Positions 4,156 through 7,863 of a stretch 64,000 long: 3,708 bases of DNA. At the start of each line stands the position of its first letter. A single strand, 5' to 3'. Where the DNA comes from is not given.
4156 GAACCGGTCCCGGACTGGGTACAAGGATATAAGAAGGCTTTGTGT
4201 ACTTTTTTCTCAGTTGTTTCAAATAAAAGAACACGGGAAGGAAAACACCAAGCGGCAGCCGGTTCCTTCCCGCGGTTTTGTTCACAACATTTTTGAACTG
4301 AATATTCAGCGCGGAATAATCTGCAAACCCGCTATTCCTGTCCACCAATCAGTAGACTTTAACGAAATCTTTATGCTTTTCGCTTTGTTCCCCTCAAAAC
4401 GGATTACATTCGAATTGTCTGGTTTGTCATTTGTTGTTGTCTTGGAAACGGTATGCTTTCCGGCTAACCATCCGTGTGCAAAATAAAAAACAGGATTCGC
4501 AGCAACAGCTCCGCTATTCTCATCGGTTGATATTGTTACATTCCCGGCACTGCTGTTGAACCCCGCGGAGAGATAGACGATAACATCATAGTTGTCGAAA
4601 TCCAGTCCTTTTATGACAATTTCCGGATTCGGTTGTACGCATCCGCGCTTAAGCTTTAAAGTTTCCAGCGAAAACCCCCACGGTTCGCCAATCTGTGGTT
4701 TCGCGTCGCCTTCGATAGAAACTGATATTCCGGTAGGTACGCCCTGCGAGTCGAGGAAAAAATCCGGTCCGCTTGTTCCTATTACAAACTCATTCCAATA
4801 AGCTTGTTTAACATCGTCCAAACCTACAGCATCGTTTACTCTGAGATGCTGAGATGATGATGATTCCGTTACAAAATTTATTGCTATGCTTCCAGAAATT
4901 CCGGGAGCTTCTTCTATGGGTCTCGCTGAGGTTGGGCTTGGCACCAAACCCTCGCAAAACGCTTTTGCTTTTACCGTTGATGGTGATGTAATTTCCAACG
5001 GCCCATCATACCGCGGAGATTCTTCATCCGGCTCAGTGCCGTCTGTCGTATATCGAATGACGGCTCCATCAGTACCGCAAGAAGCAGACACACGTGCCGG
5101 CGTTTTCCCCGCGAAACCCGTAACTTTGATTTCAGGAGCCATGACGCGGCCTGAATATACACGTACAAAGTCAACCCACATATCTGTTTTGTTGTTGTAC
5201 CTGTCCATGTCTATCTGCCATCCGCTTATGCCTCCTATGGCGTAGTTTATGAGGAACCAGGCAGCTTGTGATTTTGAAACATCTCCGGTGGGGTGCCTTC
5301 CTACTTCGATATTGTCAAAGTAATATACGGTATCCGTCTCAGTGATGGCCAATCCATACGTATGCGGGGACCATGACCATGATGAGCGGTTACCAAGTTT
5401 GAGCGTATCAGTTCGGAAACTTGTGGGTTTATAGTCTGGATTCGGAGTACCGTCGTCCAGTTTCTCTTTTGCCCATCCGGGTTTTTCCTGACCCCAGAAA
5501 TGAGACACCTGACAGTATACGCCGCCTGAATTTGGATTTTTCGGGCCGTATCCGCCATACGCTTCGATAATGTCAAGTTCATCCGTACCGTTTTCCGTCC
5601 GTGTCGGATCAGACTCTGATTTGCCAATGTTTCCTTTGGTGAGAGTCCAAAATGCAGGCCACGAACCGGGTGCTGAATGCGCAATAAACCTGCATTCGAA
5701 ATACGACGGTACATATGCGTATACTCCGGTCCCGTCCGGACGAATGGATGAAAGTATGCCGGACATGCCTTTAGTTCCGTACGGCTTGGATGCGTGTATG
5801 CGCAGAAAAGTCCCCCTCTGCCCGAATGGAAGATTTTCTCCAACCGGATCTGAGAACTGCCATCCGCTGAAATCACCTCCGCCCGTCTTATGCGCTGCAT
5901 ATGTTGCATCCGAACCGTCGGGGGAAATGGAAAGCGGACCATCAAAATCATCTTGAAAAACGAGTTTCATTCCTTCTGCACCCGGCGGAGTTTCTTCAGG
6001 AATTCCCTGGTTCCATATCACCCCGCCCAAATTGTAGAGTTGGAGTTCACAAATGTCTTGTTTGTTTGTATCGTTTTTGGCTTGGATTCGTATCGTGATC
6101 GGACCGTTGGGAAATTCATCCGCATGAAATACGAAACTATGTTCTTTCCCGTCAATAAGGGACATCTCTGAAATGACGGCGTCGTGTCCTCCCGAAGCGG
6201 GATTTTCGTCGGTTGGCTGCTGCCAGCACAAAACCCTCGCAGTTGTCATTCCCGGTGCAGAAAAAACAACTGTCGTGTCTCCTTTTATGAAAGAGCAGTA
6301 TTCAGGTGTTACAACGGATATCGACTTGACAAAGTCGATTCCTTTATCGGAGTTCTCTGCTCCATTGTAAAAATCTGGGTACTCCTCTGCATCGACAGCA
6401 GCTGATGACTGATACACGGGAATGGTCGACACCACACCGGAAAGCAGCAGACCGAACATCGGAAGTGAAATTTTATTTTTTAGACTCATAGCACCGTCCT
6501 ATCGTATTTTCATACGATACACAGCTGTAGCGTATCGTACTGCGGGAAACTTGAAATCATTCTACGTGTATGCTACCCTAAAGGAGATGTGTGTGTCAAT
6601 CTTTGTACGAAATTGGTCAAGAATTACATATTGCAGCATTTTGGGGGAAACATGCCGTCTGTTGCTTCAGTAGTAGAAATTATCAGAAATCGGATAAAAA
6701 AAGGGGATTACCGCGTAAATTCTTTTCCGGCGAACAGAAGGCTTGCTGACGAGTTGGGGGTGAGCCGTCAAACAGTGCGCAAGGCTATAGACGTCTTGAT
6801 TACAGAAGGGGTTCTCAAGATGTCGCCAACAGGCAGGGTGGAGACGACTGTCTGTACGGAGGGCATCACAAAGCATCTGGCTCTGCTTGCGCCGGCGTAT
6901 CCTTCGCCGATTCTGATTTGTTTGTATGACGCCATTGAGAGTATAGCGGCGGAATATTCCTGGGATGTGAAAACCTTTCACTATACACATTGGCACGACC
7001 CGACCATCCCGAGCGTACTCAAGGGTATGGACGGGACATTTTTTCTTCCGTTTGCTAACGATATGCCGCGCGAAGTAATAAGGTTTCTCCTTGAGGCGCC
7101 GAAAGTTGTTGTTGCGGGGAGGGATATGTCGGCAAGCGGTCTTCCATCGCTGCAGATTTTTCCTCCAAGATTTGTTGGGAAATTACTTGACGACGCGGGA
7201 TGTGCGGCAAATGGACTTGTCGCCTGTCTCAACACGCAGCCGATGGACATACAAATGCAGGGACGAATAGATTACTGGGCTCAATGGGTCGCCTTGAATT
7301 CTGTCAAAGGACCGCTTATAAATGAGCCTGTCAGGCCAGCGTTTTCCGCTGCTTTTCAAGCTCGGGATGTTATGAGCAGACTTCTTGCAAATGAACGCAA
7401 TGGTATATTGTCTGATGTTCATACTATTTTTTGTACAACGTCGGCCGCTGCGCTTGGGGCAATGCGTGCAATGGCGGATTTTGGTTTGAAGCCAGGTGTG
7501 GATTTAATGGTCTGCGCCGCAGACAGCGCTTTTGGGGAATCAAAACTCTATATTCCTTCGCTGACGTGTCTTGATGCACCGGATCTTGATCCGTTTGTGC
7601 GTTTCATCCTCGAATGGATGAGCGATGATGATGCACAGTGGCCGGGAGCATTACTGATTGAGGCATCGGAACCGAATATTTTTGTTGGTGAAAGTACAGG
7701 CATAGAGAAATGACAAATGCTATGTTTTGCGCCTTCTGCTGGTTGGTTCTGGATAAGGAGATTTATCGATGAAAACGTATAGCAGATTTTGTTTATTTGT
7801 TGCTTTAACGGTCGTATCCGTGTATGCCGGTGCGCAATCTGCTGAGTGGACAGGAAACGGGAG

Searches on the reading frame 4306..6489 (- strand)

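Call 32: search_protein_families(library=pfam, proteins=[window:4306-6489:-], max_evalue=0.001)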
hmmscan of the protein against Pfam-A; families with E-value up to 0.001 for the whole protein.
window:4306-6489:- (727 aa): 2 families
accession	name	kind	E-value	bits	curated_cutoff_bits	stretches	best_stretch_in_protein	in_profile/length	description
PF13290.12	CHB_HEX_C_1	-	3.1e-17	62.7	22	1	463-520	8-65/67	Chitobiase/beta-hexosaminidase C-terminal domain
PF13287.12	Fn3_assoc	-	6.4e-12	45.8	23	1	470-523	4-57/59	Fn3 associated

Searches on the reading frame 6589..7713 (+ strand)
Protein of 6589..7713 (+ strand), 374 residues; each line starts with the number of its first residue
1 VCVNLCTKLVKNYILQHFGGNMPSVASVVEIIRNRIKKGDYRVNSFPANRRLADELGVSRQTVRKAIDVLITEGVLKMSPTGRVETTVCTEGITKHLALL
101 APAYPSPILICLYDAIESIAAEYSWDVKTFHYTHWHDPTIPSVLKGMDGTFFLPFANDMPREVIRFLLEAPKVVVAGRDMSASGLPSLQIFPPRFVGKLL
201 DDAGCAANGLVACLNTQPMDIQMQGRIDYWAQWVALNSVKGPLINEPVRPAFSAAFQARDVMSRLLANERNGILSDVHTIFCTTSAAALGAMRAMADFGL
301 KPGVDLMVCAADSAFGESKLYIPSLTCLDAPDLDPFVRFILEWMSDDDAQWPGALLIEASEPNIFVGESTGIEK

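Call 32: search_protein_families(library=pfam, proteins=[window:6589-7713:+], max_evalue=0.001)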
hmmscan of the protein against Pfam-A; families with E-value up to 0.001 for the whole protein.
window:6589-7713:+ (374 aa): 4 families
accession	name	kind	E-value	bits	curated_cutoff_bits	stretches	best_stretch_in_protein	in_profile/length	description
PF00392.27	GntR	-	1.7e-10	40.8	27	1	27-78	4-56/64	Bacterial regulatory proteins, gntR family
PF08279.18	HTH_11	-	2.5e-05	24.5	25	1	51-75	20-44/55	HTH domain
PF13730.12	HTH_36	-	4.6e-05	23.6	25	1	41-74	20-53/55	Helix-turn-helix domain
PF13412.12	HTH_24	-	0.00056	19.9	21.9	1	49-77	20-48/48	Winged helix-turn-helix DNA-binding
